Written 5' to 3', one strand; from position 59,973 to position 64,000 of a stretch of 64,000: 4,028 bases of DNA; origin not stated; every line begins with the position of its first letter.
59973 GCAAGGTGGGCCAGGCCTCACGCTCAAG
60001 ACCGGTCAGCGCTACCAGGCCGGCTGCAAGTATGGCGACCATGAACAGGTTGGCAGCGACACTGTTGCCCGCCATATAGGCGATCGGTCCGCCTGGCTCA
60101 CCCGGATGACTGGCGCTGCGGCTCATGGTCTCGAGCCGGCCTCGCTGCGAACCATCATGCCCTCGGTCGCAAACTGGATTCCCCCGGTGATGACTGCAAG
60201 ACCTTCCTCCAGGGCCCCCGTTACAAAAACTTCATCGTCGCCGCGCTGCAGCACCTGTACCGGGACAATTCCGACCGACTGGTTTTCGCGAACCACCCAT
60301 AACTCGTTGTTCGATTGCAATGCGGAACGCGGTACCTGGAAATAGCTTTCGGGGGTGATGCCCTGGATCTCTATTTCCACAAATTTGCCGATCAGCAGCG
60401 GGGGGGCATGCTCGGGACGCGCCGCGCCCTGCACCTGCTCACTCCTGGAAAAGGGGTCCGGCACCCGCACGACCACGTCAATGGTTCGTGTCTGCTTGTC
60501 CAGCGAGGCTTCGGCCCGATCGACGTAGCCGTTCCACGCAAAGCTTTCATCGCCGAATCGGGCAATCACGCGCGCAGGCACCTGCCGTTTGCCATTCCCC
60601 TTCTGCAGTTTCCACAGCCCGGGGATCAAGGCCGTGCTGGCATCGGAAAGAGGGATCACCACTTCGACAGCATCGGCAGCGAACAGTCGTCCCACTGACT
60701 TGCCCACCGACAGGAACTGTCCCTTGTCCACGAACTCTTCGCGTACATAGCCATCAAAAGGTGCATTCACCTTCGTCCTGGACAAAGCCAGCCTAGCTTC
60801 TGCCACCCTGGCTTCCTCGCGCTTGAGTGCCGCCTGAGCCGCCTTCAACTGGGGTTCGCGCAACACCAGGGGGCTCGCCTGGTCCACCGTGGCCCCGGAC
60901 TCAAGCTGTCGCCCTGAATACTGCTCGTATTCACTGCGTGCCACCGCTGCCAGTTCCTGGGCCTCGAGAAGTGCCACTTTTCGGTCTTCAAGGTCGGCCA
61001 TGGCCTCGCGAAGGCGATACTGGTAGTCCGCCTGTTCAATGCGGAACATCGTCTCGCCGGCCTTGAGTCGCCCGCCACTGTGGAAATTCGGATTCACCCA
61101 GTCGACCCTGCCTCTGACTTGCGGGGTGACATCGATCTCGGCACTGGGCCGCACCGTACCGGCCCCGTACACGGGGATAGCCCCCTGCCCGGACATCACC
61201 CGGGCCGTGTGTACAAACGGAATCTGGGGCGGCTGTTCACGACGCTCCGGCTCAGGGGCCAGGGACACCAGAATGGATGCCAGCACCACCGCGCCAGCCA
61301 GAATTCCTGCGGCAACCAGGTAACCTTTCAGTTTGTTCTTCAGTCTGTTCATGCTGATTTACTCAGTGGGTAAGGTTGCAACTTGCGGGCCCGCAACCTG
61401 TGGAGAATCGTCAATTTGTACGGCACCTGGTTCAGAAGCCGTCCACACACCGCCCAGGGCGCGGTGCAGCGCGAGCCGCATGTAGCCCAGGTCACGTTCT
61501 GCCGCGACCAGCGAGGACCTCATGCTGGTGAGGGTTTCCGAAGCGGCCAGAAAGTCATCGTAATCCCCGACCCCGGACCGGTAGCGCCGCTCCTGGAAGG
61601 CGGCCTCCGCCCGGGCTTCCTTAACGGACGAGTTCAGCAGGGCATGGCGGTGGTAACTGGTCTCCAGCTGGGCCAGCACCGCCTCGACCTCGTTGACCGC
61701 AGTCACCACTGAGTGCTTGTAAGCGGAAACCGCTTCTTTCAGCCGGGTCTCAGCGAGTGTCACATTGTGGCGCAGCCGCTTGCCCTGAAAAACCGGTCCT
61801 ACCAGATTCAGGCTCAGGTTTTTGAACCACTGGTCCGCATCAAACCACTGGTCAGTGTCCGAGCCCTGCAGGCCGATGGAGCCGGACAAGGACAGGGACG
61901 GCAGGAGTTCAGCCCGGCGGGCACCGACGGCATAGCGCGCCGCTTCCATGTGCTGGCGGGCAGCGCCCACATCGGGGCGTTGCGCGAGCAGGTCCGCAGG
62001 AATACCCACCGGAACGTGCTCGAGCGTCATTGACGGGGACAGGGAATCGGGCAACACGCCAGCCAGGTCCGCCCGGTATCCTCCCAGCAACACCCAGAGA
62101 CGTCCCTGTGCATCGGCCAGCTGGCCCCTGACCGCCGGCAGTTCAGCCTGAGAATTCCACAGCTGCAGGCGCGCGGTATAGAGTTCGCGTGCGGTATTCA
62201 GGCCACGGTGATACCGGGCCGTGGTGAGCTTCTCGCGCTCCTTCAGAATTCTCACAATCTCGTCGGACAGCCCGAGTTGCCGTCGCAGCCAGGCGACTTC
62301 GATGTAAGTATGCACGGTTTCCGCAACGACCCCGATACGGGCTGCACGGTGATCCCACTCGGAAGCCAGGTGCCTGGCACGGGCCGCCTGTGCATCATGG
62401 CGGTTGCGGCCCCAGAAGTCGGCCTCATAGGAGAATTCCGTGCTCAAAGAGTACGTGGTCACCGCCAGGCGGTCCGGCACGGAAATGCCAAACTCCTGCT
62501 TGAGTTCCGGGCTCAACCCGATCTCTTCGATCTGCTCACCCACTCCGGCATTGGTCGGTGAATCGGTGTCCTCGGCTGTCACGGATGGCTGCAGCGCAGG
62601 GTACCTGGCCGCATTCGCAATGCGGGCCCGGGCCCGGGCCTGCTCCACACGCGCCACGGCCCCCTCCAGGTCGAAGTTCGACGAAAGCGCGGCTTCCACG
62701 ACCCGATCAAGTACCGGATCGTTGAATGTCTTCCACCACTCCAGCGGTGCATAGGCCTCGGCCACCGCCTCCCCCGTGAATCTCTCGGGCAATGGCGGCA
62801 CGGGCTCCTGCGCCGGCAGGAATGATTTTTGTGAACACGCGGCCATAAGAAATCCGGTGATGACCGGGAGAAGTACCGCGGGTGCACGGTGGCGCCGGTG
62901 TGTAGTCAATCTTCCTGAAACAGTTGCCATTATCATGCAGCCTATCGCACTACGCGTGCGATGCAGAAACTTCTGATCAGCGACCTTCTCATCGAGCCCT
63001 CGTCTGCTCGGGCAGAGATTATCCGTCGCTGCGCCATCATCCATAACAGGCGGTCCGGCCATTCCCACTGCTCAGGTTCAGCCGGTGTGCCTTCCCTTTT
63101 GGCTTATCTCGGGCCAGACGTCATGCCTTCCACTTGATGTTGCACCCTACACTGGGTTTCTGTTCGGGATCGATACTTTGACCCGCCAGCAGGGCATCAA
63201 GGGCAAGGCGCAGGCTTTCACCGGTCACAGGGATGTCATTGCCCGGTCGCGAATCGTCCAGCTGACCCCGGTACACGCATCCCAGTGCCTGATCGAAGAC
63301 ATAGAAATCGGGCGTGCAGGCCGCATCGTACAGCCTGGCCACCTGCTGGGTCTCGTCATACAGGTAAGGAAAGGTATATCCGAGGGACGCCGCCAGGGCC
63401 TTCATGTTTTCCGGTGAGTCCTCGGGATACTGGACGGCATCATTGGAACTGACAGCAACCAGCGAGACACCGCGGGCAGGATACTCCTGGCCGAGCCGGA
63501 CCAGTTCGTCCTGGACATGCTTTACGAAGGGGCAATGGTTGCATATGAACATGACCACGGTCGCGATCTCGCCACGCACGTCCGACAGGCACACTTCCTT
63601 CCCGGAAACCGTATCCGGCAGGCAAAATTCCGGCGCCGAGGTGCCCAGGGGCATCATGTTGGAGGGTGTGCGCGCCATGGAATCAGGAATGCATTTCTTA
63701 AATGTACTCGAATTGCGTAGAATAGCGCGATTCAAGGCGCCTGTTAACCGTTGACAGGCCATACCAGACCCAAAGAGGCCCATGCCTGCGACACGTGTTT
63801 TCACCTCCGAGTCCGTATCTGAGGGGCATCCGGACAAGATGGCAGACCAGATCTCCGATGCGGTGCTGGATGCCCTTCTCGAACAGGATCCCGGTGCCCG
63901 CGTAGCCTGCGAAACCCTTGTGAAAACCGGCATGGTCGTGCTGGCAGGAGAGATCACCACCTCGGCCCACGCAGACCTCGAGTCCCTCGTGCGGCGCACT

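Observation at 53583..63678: Same-strand array coupling a tripartite RND efflux pump to two oxygenases, one a GOLPH3-P450 fusion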

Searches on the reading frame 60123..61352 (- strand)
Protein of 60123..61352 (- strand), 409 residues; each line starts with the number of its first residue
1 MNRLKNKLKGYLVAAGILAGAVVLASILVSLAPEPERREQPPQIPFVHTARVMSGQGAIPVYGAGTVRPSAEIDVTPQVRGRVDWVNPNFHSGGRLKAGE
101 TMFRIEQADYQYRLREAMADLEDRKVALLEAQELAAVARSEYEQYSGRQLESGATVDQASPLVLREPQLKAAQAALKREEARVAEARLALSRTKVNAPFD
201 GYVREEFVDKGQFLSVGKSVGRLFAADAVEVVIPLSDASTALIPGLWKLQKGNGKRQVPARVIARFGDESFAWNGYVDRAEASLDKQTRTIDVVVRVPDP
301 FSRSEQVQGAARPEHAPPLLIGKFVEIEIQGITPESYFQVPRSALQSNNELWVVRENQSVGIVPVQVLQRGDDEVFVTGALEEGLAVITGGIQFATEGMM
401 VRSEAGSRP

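Call 4: search_protein_families(library=pfam, proteins=[window:60123-61352:-], max_evalue=0.01)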
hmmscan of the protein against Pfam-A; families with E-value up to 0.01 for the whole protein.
window:60123-61352:- (409 aa): 2 families
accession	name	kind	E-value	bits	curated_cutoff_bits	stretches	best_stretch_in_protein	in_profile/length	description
PF13437.12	HlyD_3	-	3.5e-07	31.4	22.2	1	194-300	1-96/106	HlyD family secretion protein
PF16576.10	HlyD_D23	-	1.8e-06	27.8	30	1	72-300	19-204/214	Barrel-sandwich domain of CusB or HlyD membrane-fusion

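Call 5: search_protein_families(library=ncbifam, proteins=[window:60123-61352:-], max_evalue=0.01)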
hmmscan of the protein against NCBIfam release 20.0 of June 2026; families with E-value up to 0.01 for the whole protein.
window:60123-61352:- (409 aa): 17 families
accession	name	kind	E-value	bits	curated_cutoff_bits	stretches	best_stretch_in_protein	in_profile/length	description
TIGR01730.1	RND_mfp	subfamily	6.1e-42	143.7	94.9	1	61-402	15-320/322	efflux RND transporter periplasmic adaptor subunit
NF008589.1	PRK11556.1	equivalog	1.1e-22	80.5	391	1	45-401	57-385/392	MdtA/MuxA family multidrug efflux RND transporter periplasmic adaptor subunit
TIGR00999.1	8a0102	subfamily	1.5e-14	53.7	319.3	1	96-394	4-269/271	CzcB/NccB family metal efflux transporter periplasmic adaptor subunit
TIGR00998.1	8a0101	subfamily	1.1e-13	50.9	390.8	1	150-221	162-233/334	EmrA/EmrK family multidrug efflux transporter periplasmic adaptor subunit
NF007785.0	PRK10476.1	equivalog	1.2e-12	47.3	376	2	169-227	185-243/347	multidrug transporter subunit MdtN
NF000272.2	OqxA_adapt_sub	exception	4.5e-12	45.6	835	1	19-292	15-279/391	multidrug efflux RND transporter periplasmic adaptor subunit OqxA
NF011604.1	PRK15030.1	equivalog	2e-11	43.5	765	1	74-402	67-374/397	multidrug efflux RND transporter periplasmic adaptor subunit AcrA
NF045904.1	RND-peri-MexE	equivalog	4e-11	42.4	714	1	35-220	26-199/390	multidrug efflux RND transporter periplasmic adaptor subunit MexE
NF007850.1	PRK10559.1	equivalog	1e-10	41.2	400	1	74-228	42-183/303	p-hydroxybenzoic acid efflux pump subunit AaeA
NF033834.1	RND_adapt_MexA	exception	5.6e-10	38.9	750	1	168-402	133-359/373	multidrug efflux RND transporter periplasmic adaptor subunit MexA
NF033138.2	RND-peri-MexC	equivalog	1e-09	38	625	1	18-219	9-198/375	MexC family multidrug efflux RND transporter periplasmic adaptor subunit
NF008606.0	PRK11578.1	equivalog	2.5e-08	33.5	342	1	37-213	27-204/371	macrolide transporter subunit MacA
NF002939.0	PRK03598.1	equivalog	2.9e-07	30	393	1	164-221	176-233/332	secretion protein HlyD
NF007132.1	PRK09578.1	equivalog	7.5e-07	28.2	512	1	87-213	78-194/396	MexX/AxyX family multidrug efflux RND transporter periplasmic adaptor subunit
NF011715.0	PRK15136.1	equivalog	1.4e-05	23.9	563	1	108-220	141-243/390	multidrug efflux MFS transporter periplasmic adaptor subunit EmrA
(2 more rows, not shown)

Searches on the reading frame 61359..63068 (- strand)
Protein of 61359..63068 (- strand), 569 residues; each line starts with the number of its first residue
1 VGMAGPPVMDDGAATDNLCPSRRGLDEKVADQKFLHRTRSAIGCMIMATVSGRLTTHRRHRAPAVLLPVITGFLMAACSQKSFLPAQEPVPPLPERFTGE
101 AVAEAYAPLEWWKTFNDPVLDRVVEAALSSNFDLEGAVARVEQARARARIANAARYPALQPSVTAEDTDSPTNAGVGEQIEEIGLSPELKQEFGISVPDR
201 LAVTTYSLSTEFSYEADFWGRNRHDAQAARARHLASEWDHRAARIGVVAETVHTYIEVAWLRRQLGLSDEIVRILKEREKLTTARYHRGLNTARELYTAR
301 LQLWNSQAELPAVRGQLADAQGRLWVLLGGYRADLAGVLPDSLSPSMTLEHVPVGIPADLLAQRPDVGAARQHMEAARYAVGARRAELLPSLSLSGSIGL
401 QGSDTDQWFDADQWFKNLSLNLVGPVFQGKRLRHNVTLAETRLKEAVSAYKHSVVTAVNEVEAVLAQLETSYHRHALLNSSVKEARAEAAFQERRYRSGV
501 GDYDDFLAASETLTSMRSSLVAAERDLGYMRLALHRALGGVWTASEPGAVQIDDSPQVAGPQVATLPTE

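Call 4: search_protein_families(library=pfam, proteins=[window:61359-63068:-], max_evalue=0.01)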
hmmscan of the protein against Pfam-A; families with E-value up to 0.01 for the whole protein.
window:61359-63068:- (569 aa): 1 family
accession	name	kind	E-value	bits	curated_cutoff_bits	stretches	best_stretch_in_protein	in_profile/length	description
PF02321.23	OEP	-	5.5e-43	147.4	22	2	360-539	8-187/187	Outer membrane efflux protein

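Call 5: search_protein_families(library=ncbifam, proteins=[window:61359-63068:-], max_evalue=0.01)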
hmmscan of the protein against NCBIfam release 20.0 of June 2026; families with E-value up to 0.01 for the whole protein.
window:61359-63068:- (569 aa): 11 families
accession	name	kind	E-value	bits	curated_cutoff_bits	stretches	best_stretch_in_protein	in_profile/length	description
TIGR01845.1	outer_NodT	subfamily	9.3e-84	281.9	210.05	1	70-540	2-459/460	efflux transporter outer membrane subunit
NF033143.1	efflux_OM_AdeK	equivalog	1e-42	146.5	900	2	178-552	98-472/480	multidrug efflux RND transporter AdeIJK outer membrane channel subunit AdeK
NF007347.1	PRK09837.1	subfamily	1.4e-41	142.9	598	2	202-543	121-460/461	Cu(I)/Ag(I) efflux RND transporter outer membrane protein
NF033142.1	efflux_OM_AdeC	exception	2.2e-35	122.2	975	1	93-540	37-460/465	multidrug efflux RND transporter AdeABC outer membrane channel subunit AdeC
NF047721.1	ToxDrgExpTdeA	equivalog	2e-32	112.7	550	1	110-542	49-453/455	toxin/drug exporter TdeA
TIGR01844.1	type_I_sec_TolC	subfamily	1.2e-29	103.6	225.15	1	222-539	87-398/414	TolC family outer membrane protein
NF007390.0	PRK09915.1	equivalog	2.6e-29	102.3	597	1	109-544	58-481/488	MdtP family multidrug efflux transporter outer membrane subunit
NF008524.1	PRK11459.1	equivalog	3.3e-20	72.4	650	1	101-499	48-433/478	multidrug resistance outer membrane protein MdtQ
NF052390.1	efflux_OMP_AbuO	equivalog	5.3e-09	35.3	700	1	273-535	166-427/447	multidrug efflux outer membrane protein AbuO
NF045679.1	DiMtlExpIhpA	equivalog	2.7e-05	23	650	1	159-334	43-219/424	divalent metal ion exporter subunit IhpA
NF007002.0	PRK09465.1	equivalog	0.00034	19.3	495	1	241-540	122-425/460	outer membrane channel protein TolC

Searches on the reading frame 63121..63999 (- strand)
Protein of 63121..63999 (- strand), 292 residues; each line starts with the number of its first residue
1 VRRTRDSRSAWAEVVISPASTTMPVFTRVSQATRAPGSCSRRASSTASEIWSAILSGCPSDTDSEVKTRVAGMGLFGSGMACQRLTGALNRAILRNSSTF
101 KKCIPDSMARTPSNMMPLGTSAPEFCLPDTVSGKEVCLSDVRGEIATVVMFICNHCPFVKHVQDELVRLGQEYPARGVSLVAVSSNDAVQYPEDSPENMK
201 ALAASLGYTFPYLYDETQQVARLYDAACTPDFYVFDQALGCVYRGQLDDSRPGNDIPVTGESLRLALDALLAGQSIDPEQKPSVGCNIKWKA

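Call 4: search_protein_families(library=pfam, proteins=[window:63121-63999:-], max_evalue=0.01)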
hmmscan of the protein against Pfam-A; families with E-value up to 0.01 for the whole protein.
window:63121-63999:- (292 aa): 3 families
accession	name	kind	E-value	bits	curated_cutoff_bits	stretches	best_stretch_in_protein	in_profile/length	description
PF00578.27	AhpC-TSA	-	1.2e-18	67.6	26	1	119-237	2-117/124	AhpC/TSA family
PF08534.16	Redoxin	-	4.7e-13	49.6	26.6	1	119-251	3-138/148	Redoxin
PF13905.12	Thioredoxin_8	-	0.0033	18.2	27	1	147-237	4-90/94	Thioredoxin-like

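Call 5: search_protein_families(library=ncbifam, proteins=[window:63121-63999:-], max_evalue=0.01)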
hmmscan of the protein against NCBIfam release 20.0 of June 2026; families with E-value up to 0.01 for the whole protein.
window:63121-63999:- (292 aa): 1 family
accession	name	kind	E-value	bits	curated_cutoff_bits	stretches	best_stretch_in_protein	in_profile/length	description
NF002854.0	PRK03147.1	subfamily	6.2e-08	32.7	170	1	113-237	33-148/176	thiol-disulfide oxidoreductase ResA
